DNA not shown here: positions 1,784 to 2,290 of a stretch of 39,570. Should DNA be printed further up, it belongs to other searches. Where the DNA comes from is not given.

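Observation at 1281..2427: Two tandem double-glycine-leader peptides beside a CPBP/Abi protease: a bacteriocin/microcin-like locus with no exporter in view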

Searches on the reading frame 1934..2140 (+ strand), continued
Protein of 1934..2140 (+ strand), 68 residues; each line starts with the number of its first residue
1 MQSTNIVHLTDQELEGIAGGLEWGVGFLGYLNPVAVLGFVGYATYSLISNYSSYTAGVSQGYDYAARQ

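Call 39: get_annotated_region(hit=H1, flank=9000)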
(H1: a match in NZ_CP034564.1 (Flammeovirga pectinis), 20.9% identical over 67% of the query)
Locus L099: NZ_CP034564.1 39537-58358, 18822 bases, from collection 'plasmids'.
description: Flammeovirga pectinis strain L12M1 plasmid unnamed1, complete sequence
organism: Flammeovirga pectinis (NCBI taxid 2494373)
taxonomy: Bacteria; Bacteroidota; Cytophagia; Cytophagales; Flammeovirgaceae; Flammeovirga; Flammeovirga pectinis
host: -; source: mono bacterial isolate,scallop; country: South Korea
typing (MOB-suite, as given by PLSDB): non-mobilizable
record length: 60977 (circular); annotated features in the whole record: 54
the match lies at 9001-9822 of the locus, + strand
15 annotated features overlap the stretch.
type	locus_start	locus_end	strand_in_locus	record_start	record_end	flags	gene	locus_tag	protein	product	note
CDS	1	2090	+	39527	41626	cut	-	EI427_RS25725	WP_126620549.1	S8 family serine peptidase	GO:0006508 - proteolysis [Evidence IEA]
CDS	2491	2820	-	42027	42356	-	-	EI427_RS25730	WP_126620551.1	transposase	-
CDS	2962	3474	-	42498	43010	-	-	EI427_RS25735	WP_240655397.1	transposase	-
CDS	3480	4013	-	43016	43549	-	-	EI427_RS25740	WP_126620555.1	transposase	-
CDS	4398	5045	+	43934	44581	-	-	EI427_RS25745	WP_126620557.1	hypothetical protein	-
CDS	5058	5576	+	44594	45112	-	-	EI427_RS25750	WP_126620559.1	redoxin domain-containing protein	-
CDS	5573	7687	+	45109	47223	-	-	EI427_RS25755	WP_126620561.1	ABC transporter transmembrane domain-containing protein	GO:0055085 - transmembrane transport [Evidence IEA]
CDS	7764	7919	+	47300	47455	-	-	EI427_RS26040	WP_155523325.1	hypothetical protein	-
CDS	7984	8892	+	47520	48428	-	-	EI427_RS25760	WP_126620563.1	GLPGLI family protein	-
CDS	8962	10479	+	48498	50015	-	-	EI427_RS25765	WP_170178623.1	lanthionine synthetase LanC family protein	GO:0031179 - peptide modification [Evidence IEA]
CDS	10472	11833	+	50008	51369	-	-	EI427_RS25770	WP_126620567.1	glycosyltransferase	-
CDS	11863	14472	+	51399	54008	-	-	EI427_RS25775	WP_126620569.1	carboxypeptidase-like regulatory domain-containing protein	-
CDS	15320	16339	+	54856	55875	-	-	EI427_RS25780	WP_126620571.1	IS110 family transposase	-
CDS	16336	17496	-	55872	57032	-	-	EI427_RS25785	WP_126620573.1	carboxypeptidase-like regulatory domain-containing protein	-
CDS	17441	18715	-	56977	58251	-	-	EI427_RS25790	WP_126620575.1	erythromycin esterase family protein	-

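Call 45: find_related_loci(query=A1, collection=metagenome_contigs, flank=10000)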
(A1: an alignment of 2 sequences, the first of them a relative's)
Query A1 (664 aa) in metagenome_contigs; peptide patterns used: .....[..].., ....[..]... (x = any residue, [..] = any of these).
61 stretches matched a pattern; 2 encode a relative of the query (tblastn E <= 1e-3); 2 distinct loci.
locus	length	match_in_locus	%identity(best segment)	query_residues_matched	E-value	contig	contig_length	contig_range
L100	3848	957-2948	100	1-664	0e+0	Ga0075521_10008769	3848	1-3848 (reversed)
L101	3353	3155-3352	100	1-66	9e-38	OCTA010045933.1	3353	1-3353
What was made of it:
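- Tried and rejected: A metagenome_contigs scan with a LanC-like alignment returned only two near-identical fragments (call 45).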

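Call 58: predict_structure(alignment_id=A3)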
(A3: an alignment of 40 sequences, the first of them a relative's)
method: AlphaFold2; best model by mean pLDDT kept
length: 370 residues; sequences in the alignment: 40
mean_pLDDT: 86.2   pTM: 0.82
mean pLDDT of the five models: 86.2, 84.9, 84.8, 84.6, 84.4
residues with pLDDT >= 90: 285; 70-90: 17; 50-70: 21; < 50: 47
segments of 3 or more residues with pLDDT < 50: 1-3, 5-37, 361-370
pLDDT, mean of each block of 10 residues (from residue 1): 40 30 33 47 58 65 98 97 97 98 97 98 98 98 98 98 98 98 92 94 95 97 96 97 97 98 97 95 94 94 97 94 94 90 94 85 45
secondary structure, 60 per line:
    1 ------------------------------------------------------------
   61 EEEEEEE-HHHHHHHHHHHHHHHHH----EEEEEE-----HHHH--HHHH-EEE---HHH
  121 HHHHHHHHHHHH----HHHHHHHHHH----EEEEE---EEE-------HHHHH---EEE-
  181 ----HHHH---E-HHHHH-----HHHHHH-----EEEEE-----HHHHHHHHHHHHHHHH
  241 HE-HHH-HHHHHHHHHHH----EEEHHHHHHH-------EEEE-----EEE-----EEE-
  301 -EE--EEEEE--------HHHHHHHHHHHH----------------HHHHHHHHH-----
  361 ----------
elements in order: E61-67 H69-85 E90-95 H101-104 H107-110 E112-114 H118-132 H137-146 E151-155 E159-161 H169-173 E177-179 H185-188 H194-198 H204-209 E215-219 H225-241 H248-258 E263-265 H266-272 E280-283 E289-291 E297-299 E306-310 H319-330 H347-355

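Call 64: fold_search(model_id=the predicted structure, library=pdb)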
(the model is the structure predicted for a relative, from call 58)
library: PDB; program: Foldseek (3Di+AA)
matches with E <= 10: 1263; with E <= 0.001: 175
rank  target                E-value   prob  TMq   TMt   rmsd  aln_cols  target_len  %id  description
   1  5gvw_A                2.4e-06  1.00  0.39  0.37   9.2       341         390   12  Crystal structure of the apo-form glycosyltransferase GlyE in Streptococcus pneumoniae TIGR4 (released 2017-03-01)
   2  1g9r                  2.9e-06  1.00  0.46  0.59   8.2       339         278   13  CRYSTAL STRUCTURE OF GALACTOSYLTRANSFERASE LGTC IN COMPLEX WITH MN AND UDP-2F-GALACTOSE (released 2001-02-14)
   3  5gvw_C                3.3e-06  1.00  0.40  0.38   8.0       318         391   12  Crystal structure of the apo-form glycosyltransferase GlyE in Streptococcus pneumoniae TIGR4 (released 2017-03-01)
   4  5gvv_A                3.5e-06  1.00  0.39  0.37   9.0       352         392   12  Crystal structure of the glycosyltransferase GlyE in Streptococcus pneumoniae TIGR4 (released 2017-03-01)
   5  9e1t_A                4.4e-06  1.00  0.46  0.30   7.5       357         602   13  CryoEM structure of LARGE1 bound to UDP-GlcA (released 2025-02-12)
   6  4ueg_B                4.7e-06  1.00  0.35  0.50   4.6       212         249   17  Crystal structure of human glycogenin-2 catalytic domain (released 2014-12-24)
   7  1ss9                  5.0e-06  1.00  0.43  0.55   7.1       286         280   13  Crystal Structural Analysis of Active Site Mutant Q189E of LgtC (released 2004-09-21)
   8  5gvv_F                5.3e-06  1.00  0.42  0.41   8.7       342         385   11  Crystal structure of the glycosyltransferase GlyE in Streptococcus pneumoniae TIGR4 (released 2017-03-01)
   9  6u4b                  5.6e-06  1.00  0.41  0.28   6.7       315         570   10  WbbM bifunctional glycosytransferase apo structure (released 2020-01-22)
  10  8bz4_A                6.0e-06  1.00  0.31  0.20   8.3       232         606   14  Crystal structure of the apo form of the L. monocytogenes RmlT (released 2023-12-27)
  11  5gvw_D                6.4e-06  1.00  0.37  0.36   9.4       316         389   13  Crystal structure of the apo-form glycosyltransferase GlyE in Streptococcus pneumoniae TIGR4 (released 2017-03-01)
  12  4ueg_A                7.2e-06  1.00  0.33  0.48   4.7       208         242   16  Crystal structure of human glycogenin-2 catalytic domain (released 2014-12-24)
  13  1ll0_J                7.6e-06  1.00  0.34  0.48   5.1       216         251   14  Crystal Structure of Rabbit Muscle Glycogenin (released 2002-05-15)
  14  1zct_A                7.6e-06  1.00  0.34  0.46   5.1       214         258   14  structure of glycogenin truncated at residue 270 in a complex with UDP (released 2005-04-26)
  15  3tzt_A                7.6e-06  1.00  0.35  0.53   7.4       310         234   10  The structure of a protein in glycosyl transferase family 8 from Anaerococcus prevotii. (released 2011-12-07)
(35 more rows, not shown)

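Call 70: search_solved_structures(query=L001:277-1398:-, max_evalue=0.01, show_alignments=2)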
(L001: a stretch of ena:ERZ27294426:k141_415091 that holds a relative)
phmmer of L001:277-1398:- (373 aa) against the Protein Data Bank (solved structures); distinct sequences matched with E-value up to 0.01: 32.
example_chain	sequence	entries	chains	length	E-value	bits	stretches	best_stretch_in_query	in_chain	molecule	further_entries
1gw1_A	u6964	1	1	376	4.4e-54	187.4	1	11-328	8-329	MANNAN ENDO-1,4-BETA-MANNOSIDASE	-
1odz_A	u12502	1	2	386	7.3e-54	186.7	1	11-322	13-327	Mannan endo-1,4-beta-mannosidase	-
1j9y_A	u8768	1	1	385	9.1e-54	186.3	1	11-322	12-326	MANNANASE A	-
1r7o_A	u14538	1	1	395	9.8e-54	186.2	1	11-322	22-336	mannanase A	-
2whm_A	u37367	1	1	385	1.4e-53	185.8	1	11-322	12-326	ENDO-1,4-BETA MANNANASE, MAN26A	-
1gvy_A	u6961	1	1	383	1.5e-53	185.6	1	11-322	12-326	MANNAN ENDO-1,4-BETA-MANNOSIDASE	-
2vx7_A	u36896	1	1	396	1.7e-51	178.9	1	3-360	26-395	CELLVIBRIO JAPONICUS MANNANASE CJMAN26C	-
2x2y_A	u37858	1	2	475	2.9e-51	178.1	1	11-364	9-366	MAN26A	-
29qd_AAA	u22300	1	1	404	5.4e-51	177.2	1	3-360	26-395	Endo-1, 4-beta mannanase, putative, man26C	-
2vx4_A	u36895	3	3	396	7.2e-51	176.8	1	3-360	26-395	CELLVIBRIO JAPONICUS MANNANASE CJMAN26C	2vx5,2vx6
4cd4_A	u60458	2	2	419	8.8e-51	176.5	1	3-360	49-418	ENDO-1,4-BETA MANNANASE, PUTATIVE, MAN26C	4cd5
2bvt_A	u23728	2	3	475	1e-50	176.3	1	11-364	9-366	BETA-1,4-MANNANASE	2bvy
4zxo_A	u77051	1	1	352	1.1e-46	163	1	14-347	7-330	Glycosyl hydrolase family 26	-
3tp4_A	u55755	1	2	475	1.2e-46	162.9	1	11-364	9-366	computational Design of Enzyme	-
4yn5_A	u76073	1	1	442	1.7e-44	155.8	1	13-325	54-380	Mannan endo-1,4-beta-mannosidase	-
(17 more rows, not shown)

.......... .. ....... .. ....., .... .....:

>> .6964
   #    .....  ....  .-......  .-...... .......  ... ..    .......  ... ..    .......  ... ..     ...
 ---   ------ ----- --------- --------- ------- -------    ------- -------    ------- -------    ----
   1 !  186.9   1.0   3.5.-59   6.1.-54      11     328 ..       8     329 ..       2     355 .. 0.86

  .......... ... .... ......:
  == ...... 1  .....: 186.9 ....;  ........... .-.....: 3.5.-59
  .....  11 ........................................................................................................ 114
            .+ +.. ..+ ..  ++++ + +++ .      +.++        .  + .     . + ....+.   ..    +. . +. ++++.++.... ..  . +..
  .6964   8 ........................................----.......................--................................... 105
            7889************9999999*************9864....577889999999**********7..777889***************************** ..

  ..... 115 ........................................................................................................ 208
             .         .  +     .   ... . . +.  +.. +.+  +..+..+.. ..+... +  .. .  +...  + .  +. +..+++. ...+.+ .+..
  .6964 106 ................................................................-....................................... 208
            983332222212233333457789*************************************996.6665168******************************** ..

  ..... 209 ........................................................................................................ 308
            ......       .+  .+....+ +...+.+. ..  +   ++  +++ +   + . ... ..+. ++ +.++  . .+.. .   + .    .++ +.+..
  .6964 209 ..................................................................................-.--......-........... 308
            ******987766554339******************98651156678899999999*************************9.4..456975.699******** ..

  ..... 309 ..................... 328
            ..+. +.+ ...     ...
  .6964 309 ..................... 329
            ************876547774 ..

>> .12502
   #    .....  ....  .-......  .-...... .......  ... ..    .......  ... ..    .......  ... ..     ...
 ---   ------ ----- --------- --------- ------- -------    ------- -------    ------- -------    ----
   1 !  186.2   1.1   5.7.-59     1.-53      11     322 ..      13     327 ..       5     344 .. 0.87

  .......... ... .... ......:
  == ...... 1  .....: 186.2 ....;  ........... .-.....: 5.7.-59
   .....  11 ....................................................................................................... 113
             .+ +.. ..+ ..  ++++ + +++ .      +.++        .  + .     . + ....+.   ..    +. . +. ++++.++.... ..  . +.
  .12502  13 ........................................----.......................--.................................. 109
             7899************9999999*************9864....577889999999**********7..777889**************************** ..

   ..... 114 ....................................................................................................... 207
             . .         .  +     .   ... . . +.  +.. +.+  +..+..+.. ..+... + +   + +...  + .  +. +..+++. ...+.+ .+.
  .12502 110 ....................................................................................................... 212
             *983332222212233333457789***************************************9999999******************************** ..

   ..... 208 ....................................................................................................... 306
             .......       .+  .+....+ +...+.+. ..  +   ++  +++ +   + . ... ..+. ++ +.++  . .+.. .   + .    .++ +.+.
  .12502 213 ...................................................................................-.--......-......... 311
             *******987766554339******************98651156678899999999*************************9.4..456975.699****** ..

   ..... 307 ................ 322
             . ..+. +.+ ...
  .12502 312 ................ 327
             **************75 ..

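Call 73: search_protein_families(library=pfam, proteins=[L001:4840-5574:-, L093:6580-7305:+, L093:1644-2198:+, L093:3357-3815:+, L094:9256-11171:+], max_evalue=1)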
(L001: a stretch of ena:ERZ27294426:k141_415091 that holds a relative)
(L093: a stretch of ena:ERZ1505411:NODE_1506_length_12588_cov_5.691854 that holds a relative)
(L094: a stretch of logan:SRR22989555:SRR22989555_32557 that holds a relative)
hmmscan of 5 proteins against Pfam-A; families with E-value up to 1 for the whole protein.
L001:4840-5574:- (244 aa): 0 families

L093:6580-7305:+ (241 aa): 1 family
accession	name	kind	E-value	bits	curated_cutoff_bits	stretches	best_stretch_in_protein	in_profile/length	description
PF08581.15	Tup_N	-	0.22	12.3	28.7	1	54-99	17-62/77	Tup N-terminal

L093:1644-2198:+ (184 aa): 2 families
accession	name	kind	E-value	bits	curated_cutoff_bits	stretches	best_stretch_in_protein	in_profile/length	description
PF25539.1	Bestrophin_2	-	0.061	13.3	27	1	94-153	212-270/288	Bacterial/Fungal Bestrophin protein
PF03699.18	UPF0182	-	0.27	9.7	27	1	16-124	5-113/770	Uncharacterised protein family (UPF0182)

L093:3357-3815:+ (152 aa): 0 families

L094:9256-11171:+ (638 aa): 2 families
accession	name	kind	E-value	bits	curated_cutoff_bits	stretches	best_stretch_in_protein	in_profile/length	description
PF00675.25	Peptidase_M16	-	2.9e-24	86.1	22.3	1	55-173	5-116/149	Insulinase (Peptidase family M16)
PF05193.26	Peptidase_M16_C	-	8.5e-16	58.8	23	1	214-394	4-181/181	Peptidase M16 inactive domain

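Call 76: find_encoding_contigs(protein=P0008, flank=10000, max_places=2)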
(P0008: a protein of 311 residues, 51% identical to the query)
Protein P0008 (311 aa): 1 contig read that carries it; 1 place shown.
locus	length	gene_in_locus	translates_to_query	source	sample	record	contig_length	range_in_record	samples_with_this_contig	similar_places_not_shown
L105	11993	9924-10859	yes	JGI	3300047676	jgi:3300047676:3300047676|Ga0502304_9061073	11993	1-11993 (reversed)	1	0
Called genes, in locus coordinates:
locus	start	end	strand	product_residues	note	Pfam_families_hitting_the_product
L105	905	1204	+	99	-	-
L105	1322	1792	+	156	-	-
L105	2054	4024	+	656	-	PF05147:LANC_like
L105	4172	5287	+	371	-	PF26002:Beta-barrel_AprE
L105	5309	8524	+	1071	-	PF03412:Peptidase_C39, PF00664:ABC_membrane, PF00005:ABC_tran, PF02463:SMC_N (faint), PF09818:ABC_ATPase (faint), PF13304:AAA_21 (faint), PF02156:Glyco_hydro_26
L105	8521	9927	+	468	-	PF00201:UDPGT, PF04101:Glyco_tran_28_C, PF06722:EryCIII-like_C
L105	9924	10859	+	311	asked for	-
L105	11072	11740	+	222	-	PF00756:Esterase, PF00326:Peptidase_S9 (weak)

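Call 77: find_encoding_contigs(protein=P0016, flank=10000, max_places=2)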
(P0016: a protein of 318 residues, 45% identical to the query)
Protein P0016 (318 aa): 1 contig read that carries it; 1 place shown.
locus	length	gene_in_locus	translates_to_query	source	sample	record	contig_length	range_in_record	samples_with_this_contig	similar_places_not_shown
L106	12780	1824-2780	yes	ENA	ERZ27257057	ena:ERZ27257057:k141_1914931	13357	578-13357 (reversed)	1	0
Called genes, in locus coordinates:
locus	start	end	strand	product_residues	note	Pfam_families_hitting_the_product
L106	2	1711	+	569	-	?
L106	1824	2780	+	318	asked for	-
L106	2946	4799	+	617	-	PF00664:ABC_membrane (faint), PF00005:ABC_tran, PF02463:SMC_N (faint)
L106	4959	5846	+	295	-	PF13578:Methyltransf_24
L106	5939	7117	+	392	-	PF00201:UDPGT, PF06722:EryCIII-like_C, PF04101:Glyco_tran_28_C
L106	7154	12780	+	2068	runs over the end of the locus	?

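Call 79: search_protein_families(library=ncbifam, proteins=[L094:7727-9223:+, L105:8521-9927:+, L105:11072-11740:+, L099:10472-11833:+], max_evalue=0.001)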
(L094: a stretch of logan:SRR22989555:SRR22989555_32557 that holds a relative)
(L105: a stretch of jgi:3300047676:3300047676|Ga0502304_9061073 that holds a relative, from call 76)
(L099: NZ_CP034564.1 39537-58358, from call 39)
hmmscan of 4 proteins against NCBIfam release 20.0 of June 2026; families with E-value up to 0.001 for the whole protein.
L094:7727-9223:+ (498 aa): 7 families
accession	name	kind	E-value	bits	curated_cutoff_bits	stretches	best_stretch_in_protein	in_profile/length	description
TIGR01426.2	MGT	subfamily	3.7e-40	138.1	260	2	280-459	216-390/393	macrolide family glycosyltransferase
NF033129.1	macro_glyco_Mgt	subfamily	3.9e-18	65.6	700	1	292-456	228-388/393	macrolide-inactivating glycosyltransferase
NF000362.1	self_GT_OleI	exception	5.1e-18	65.4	700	1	288-459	253-419/424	OleI family self-immunity macrolide glycosyltransferase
TIGR04516.1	glycosyl_450act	subfamily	1.2e-17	64.2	440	2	296-445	252-399/418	activator-dependent family glycosyltransferase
TIGR01133.1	murG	equivalog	3e-06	26.5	250.25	1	354-451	250-348/353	undecaprenyldiphospho-muramoylpentapeptide beta-N-acetylglucosaminyltransferase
TIGR00661.1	MJ1255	subfamily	1.9e-05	24.1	195.9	1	355-408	243-294/321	MJ1255/VC2487 family glycosyltransferase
NF041548.1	PssE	equivalog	0.00052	20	120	1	342-393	40-92/146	PssE/Cps14G family polysaccharide biosynthesis glycosyltransferase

L105:8521-9927:+ (468 aa): 7 families
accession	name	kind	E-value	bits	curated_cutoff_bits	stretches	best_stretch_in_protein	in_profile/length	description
TIGR01426.2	MGT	subfamily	1.7e-33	116.2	260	1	268-444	219-391/393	macrolide family glycosyltransferase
TIGR04516.1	glycosyl_450act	subfamily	3.9e-20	72.3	440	2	278-429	249-399/418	activator-dependent family glycosyltransferase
NF000362.1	self_GT_OleI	exception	9.3e-17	61.3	700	1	273-440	253-416/424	OleI family self-immunity macrolide glycosyltransferase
NF033129.1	macro_glyco_Mgt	subfamily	1.5e-16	60.4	700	1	276-443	227-391/393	macrolide-inactivating glycosyltransferase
NF000354.1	glycotrans_Rgt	equivalog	2.7e-07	30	800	1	274-445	239-403/411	rifamycin-inactivating glycosyltransferase Rgt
TIGR00661.1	MJ1255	subfamily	4.1e-06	26.3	195.9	1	339-394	243-298/321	MJ1255/VC2487 family glycosyltransferase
TIGR01133.1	murG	equivalog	0.00039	19.5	250.25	1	338-411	250-324/353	undecaprenyldiphospho-muramoylpentapeptide beta-N-acetylglucosaminyltransferase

L105:11072-11740:+ (222 aa): 0 families

L099:10472-11833:+ (453 aa): 4 families
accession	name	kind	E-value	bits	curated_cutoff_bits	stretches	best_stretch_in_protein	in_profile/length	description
TIGR01426.2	MGT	subfamily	1.4e-17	63.8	260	1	10-427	3-373/393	macrolide family glycosyltransferase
NF033129.1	macro_glyco_Mgt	subfamily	7.4e-10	38.4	700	1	264-396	218-342/393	macrolide-inactivating glycosyltransferase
TIGR00661.1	MJ1255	subfamily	1e-05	25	195.9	1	325-403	226-304/321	MJ1255/VC2487 family glycosyltransferase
TIGR01133.1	murG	equivalog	6.2e-05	22.1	250.25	0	306-415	213-327/353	undecaprenyldiphospho-muramoylpentapeptide beta-N-acetylglucosaminyltransferase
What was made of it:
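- On Glycocins: The glycosyltransferases are GT1/MGT-like (call 79) and GT8-like (call 64).
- Tried and rejected: NCBIfam gives only generic MGT-family hits, and the peptides have no Ser-rich C-terminus (call 79), so I did not adopt it.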
